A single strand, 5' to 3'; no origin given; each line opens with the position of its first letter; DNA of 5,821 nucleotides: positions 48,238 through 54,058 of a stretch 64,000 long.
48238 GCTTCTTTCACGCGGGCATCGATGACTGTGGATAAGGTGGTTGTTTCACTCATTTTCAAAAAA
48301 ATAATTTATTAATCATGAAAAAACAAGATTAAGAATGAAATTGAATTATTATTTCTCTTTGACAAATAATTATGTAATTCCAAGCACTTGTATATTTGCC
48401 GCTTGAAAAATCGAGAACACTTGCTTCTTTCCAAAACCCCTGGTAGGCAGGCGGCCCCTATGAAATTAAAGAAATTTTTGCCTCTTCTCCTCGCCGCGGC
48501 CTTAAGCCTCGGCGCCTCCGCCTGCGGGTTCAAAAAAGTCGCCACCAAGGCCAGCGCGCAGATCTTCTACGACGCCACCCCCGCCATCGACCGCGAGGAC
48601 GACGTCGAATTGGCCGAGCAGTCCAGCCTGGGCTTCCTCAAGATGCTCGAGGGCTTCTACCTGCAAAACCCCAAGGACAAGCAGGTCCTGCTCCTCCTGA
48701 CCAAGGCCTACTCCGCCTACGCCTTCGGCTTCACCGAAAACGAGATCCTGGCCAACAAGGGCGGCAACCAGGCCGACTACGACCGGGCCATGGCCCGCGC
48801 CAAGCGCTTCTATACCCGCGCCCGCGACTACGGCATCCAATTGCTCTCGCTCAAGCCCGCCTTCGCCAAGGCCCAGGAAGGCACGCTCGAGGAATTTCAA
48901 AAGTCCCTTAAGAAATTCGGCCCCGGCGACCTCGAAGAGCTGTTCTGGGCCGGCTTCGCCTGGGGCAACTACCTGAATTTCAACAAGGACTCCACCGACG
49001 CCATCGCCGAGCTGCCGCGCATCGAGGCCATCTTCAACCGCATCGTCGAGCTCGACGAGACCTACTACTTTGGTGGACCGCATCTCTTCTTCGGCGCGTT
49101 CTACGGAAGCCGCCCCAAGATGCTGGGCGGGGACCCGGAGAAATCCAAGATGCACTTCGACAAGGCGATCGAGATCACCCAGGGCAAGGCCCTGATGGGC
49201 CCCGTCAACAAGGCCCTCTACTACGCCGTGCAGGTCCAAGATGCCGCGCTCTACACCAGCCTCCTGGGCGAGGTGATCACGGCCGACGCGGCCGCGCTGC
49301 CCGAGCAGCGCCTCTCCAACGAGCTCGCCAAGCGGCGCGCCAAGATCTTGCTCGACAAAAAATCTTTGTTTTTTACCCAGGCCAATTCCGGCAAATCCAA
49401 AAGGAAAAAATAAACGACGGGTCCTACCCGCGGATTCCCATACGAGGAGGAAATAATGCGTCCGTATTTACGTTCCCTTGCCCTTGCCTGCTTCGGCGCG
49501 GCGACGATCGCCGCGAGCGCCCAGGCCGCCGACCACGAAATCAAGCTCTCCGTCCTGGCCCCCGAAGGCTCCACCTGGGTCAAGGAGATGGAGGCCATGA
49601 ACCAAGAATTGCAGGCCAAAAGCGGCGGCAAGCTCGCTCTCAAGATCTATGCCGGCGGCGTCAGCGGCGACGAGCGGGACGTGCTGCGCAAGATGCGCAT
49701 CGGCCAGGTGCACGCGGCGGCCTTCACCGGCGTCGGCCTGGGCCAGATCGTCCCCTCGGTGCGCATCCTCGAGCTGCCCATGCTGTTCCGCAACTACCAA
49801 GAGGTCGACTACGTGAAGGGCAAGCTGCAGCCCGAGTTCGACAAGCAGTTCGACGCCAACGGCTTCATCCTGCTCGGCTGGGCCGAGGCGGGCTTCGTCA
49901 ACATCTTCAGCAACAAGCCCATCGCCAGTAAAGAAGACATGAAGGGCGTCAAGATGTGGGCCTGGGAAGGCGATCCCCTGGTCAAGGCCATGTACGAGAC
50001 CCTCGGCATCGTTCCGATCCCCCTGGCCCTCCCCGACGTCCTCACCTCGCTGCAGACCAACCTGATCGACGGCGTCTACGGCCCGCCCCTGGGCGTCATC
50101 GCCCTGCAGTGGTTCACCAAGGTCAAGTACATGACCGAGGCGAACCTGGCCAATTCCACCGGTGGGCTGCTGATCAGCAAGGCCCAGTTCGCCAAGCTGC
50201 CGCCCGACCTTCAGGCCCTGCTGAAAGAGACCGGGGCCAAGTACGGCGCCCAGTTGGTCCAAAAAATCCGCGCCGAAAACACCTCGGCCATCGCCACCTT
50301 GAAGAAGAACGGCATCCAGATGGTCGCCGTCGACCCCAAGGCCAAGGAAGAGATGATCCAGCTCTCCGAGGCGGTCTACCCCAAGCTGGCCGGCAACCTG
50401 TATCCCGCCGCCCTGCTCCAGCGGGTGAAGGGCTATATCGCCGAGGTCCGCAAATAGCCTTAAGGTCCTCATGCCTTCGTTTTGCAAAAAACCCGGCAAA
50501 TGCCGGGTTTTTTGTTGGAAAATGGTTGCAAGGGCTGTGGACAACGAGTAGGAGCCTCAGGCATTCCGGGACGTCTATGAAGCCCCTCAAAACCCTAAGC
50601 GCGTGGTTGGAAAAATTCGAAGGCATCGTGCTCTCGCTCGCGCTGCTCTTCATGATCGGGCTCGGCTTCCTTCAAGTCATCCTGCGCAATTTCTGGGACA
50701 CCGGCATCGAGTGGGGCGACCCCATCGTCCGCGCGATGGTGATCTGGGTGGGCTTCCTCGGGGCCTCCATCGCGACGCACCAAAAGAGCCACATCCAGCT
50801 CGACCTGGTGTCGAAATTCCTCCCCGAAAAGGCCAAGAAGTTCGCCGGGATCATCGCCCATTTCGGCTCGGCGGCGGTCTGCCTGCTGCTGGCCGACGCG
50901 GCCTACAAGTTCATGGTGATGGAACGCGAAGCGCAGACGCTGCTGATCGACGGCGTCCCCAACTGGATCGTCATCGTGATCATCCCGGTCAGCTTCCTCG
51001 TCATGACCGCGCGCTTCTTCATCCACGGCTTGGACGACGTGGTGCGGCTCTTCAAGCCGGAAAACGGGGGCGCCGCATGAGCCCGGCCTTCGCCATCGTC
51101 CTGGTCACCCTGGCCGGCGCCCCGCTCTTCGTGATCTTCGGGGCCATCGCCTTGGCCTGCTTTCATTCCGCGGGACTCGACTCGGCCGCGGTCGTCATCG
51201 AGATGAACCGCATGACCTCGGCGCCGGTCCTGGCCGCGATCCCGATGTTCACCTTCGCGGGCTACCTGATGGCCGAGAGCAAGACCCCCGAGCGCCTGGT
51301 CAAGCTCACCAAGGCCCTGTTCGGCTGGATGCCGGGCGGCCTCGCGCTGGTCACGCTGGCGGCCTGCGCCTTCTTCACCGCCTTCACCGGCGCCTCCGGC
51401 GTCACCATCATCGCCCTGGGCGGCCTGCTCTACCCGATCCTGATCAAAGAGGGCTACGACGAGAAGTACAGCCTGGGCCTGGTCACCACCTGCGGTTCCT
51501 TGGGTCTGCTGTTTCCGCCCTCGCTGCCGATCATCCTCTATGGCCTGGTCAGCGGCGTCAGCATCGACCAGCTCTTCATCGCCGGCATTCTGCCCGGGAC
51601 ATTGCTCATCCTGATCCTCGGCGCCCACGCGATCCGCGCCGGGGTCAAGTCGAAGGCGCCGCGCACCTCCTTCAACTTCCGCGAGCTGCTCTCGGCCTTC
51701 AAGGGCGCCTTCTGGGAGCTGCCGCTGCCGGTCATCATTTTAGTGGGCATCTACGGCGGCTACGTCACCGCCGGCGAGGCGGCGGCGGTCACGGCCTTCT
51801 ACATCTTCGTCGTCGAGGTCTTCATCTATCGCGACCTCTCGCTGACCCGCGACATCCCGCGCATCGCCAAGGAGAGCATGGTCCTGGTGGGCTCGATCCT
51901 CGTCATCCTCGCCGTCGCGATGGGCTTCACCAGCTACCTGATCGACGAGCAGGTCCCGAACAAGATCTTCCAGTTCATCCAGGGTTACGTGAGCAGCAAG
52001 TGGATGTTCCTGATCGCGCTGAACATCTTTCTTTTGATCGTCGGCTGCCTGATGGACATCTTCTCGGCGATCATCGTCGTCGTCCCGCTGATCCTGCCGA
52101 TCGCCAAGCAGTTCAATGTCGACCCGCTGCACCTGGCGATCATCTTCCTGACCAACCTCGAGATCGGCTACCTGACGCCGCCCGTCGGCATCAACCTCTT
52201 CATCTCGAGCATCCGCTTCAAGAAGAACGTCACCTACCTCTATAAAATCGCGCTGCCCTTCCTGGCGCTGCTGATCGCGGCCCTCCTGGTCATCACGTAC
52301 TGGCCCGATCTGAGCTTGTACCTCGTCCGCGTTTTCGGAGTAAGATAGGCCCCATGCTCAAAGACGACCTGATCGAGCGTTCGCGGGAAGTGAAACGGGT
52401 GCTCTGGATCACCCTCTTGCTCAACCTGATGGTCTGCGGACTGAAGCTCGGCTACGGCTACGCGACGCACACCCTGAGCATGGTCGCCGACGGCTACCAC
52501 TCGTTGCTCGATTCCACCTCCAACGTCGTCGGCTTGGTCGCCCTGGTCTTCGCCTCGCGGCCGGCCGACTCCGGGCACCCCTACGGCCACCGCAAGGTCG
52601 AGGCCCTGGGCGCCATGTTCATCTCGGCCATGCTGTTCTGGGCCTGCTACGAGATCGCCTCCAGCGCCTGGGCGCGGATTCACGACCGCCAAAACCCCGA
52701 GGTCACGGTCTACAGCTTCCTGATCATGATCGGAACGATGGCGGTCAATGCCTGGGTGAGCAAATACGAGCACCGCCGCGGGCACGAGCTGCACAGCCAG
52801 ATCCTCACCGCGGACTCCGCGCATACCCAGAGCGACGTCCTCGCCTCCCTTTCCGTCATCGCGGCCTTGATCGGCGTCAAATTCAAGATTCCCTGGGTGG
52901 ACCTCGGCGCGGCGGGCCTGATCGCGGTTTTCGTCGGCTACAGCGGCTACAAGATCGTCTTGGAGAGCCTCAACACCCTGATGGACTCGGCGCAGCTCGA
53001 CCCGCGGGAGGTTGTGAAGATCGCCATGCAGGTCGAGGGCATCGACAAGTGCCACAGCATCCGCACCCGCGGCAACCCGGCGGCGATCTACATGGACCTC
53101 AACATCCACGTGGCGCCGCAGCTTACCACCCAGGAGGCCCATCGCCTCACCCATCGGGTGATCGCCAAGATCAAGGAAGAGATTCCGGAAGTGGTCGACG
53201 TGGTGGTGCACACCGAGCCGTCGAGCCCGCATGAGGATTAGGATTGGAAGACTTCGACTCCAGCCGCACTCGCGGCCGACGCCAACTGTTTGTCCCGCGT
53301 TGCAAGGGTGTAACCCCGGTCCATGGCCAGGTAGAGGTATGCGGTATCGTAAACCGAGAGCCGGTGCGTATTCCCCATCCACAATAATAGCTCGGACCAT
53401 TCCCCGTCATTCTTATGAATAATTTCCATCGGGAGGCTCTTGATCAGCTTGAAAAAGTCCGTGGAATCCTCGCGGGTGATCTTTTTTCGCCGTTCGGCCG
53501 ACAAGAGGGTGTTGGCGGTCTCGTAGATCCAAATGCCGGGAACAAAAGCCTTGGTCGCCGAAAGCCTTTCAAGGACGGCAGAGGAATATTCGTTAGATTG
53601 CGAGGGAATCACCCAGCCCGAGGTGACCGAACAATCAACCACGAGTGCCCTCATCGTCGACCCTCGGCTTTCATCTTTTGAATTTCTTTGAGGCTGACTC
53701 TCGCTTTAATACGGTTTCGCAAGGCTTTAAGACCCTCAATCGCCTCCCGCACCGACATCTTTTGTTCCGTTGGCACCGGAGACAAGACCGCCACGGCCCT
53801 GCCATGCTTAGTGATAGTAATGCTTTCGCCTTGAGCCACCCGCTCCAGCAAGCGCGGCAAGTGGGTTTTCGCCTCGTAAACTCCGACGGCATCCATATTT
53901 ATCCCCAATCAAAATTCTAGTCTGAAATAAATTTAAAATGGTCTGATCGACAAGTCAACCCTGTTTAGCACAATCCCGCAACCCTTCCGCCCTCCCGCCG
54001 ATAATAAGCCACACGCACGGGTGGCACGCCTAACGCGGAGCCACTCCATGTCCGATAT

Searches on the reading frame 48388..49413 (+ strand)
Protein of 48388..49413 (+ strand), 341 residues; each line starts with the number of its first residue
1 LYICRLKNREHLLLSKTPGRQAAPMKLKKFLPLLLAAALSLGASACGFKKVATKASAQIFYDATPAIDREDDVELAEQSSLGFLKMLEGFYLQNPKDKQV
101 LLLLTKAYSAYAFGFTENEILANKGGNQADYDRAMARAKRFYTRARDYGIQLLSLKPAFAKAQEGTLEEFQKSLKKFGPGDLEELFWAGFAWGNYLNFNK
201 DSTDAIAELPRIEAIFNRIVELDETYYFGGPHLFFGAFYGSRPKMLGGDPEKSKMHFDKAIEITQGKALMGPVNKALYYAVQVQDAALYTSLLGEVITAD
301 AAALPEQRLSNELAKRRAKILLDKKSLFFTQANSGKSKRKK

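Call 109: search_protein_families(library=pfam, proteins=[window:48388-49413:+], max_evalue=0.001)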
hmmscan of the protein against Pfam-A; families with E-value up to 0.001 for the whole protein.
window:48388-49413:+ (341 aa): 1 family
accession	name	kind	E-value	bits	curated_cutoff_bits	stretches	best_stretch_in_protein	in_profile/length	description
PF16811.11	TAtT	-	4.3e-77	259.4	26.5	1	70-329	2-263/263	TRAP transporter T-component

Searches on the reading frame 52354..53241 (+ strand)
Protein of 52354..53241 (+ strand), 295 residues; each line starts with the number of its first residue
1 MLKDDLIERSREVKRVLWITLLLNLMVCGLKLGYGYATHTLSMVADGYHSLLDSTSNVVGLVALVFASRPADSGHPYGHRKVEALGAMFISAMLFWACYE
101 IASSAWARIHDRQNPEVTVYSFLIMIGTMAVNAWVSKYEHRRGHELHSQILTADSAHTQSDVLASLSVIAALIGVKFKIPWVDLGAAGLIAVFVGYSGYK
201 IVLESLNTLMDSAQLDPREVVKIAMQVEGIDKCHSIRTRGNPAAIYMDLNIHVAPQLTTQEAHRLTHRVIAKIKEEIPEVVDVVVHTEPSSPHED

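Call 109: search_protein_families(library=pfam, proteins=[window:52354-53241:+], max_evalue=0.001)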
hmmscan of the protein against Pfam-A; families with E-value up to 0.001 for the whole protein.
window:52354-53241:+ (295 aa): 2 families
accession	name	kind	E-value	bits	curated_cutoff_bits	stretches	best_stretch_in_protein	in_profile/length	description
PF01545.26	Cation_efflux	-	7.5e-41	140.5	26.6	1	17-210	1-198/198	Cation efflux family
PF16916.11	ZT_dimer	-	2.3e-17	63.2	26.7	1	218-289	7-77/78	Dimerisation domain of Zinc Transporter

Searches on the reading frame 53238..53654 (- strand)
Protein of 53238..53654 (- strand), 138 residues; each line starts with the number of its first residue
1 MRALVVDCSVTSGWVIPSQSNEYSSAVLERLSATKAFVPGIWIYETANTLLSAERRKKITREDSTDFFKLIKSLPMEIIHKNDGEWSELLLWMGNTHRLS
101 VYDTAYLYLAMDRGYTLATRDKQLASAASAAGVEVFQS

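Call 109: search_protein_families(library=pfam, proteins=[window:53238-53654:-], max_evalue=0.001)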
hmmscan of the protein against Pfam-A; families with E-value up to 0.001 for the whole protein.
window:53238-53654:- (138 aa): 1 family
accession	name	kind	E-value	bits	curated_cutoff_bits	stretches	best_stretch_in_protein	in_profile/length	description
PF01850.27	PIN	-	2.5e-05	25.3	23.6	1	5-128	2-118/120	PIN domain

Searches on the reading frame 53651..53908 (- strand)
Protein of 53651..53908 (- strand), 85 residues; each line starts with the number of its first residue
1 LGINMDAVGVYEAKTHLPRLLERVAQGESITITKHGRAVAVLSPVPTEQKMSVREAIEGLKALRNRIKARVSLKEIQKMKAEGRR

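Call 109: search_protein_families(library=pfam, proteins=[window:53651-53908:-], max_evalue=0.001)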
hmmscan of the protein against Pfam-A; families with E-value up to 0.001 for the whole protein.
window:53651-53908:- (85 aa): 1 family
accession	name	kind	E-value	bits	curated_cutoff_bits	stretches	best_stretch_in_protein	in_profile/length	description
PF02604.26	PhdYeFM_antitox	-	2e-11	43.9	29.8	1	5-68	1-65/74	Antitoxin Phd_YefM, type II toxin-antitoxin system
